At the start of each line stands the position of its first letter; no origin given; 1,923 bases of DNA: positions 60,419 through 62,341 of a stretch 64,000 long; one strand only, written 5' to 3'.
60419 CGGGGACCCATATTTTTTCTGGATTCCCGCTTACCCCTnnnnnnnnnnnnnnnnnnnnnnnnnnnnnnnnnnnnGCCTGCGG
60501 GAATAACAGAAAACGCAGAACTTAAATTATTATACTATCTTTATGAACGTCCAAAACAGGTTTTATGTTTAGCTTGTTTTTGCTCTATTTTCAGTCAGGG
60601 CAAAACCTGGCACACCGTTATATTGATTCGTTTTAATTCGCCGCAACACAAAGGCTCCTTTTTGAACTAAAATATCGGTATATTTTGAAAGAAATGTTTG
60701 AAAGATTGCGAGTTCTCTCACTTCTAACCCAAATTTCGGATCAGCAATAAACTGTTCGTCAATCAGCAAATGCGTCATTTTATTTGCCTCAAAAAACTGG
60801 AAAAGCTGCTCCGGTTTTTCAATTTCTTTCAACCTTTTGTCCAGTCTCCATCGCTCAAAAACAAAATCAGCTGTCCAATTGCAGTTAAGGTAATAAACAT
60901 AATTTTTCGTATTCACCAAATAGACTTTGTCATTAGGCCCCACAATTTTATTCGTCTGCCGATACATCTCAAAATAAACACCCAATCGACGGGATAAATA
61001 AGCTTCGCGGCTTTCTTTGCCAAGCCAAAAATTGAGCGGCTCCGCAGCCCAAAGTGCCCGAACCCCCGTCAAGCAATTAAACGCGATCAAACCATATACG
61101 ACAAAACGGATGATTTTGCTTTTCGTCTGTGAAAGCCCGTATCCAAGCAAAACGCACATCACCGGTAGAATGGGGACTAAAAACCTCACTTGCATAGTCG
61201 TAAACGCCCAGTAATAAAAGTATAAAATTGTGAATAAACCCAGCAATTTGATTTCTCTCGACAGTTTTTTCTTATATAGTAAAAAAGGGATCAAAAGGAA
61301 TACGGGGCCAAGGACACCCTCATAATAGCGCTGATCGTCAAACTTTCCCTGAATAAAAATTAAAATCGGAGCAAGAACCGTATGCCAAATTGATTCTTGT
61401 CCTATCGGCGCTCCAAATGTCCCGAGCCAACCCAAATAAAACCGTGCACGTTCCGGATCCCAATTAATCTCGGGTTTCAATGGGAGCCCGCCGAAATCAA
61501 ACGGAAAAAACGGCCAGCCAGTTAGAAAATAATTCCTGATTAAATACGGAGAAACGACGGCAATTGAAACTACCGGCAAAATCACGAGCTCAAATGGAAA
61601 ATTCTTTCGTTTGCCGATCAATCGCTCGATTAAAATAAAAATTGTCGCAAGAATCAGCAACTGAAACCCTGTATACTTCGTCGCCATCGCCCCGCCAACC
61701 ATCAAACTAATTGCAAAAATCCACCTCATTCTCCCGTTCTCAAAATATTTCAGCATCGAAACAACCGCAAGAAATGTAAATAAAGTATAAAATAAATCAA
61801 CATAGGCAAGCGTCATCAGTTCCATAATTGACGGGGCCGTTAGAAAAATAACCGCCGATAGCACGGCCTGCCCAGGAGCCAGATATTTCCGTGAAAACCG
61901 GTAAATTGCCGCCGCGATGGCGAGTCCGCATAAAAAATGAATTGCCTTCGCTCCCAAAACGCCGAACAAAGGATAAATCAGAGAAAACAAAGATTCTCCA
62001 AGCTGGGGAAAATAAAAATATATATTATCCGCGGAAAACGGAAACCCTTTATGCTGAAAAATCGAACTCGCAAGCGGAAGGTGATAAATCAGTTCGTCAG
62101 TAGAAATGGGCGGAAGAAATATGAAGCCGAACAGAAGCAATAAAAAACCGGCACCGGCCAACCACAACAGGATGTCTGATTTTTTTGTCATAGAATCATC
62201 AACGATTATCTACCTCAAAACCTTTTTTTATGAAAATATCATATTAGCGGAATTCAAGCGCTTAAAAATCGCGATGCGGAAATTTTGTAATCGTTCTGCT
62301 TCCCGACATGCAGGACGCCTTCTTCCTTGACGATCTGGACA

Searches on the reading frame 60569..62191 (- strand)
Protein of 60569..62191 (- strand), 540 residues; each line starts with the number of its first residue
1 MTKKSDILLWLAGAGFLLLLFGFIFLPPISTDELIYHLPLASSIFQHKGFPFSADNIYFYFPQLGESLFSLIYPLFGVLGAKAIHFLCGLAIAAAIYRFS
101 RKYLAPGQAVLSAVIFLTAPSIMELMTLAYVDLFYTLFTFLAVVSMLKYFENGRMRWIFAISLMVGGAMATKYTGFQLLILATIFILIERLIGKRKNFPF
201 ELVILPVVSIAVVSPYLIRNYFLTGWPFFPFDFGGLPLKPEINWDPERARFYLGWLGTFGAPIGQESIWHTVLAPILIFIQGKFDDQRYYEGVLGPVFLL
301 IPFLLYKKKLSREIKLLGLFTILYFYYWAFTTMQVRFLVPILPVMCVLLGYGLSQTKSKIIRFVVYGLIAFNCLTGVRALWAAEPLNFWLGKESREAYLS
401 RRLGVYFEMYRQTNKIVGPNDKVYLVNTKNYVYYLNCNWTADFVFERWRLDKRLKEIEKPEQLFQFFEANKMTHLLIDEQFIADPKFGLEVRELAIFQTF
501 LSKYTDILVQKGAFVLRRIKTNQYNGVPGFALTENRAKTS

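Call 69: find_encoding_contigs(protein=window:60569-62191:-, flank=10000, max_places=1)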
Protein window:60569-62191:- (540 aa): 21 contigs read that carry it; 1 place shown.
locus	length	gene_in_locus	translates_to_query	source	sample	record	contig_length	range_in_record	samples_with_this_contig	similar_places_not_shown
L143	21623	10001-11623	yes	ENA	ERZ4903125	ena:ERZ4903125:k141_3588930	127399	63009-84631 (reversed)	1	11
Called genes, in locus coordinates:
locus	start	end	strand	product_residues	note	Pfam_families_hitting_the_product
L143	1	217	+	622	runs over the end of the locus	PF13231:PMT_2 (weak), PF00515:TPR_1 (faint), PF13424:TPR_12 (weak), PF14559:TPR_19 (weak), PF13181:TPR_8 (weak), PF14559:TPR_19 (weak), PF23914:TPR_CcmH_CycH, PF13431:TPR_17 (weak), +7 more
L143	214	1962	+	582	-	PF13231:PMT_2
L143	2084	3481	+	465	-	PF02310:B12-binding, PF04055:Radical_SAM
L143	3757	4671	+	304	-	PF13489:Methyltransf_23, PF07021:MetW (weak), PF08241:Methyltransf_11, PF08242:Methyltransf_12, PF13649:Methyltransf_25, PF13847:Methyltransf_31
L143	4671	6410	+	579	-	-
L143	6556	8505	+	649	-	-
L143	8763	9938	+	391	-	PF13173:AAA_14, PF13635:DUF4143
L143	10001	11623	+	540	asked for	PF13231:PMT_2, PF26626:DUF8201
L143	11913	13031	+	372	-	PF11104:PilM_2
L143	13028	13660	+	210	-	-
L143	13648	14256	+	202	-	PF04350:PilO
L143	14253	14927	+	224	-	-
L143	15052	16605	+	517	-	PF21305:type_II_gspD_N0 (weak), PF07660:STN, PF03958:Secretin_N, PF00263:Secretin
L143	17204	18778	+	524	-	PF10150:RNase_E_G, PF20833:RNase_E_G_Thio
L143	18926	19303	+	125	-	-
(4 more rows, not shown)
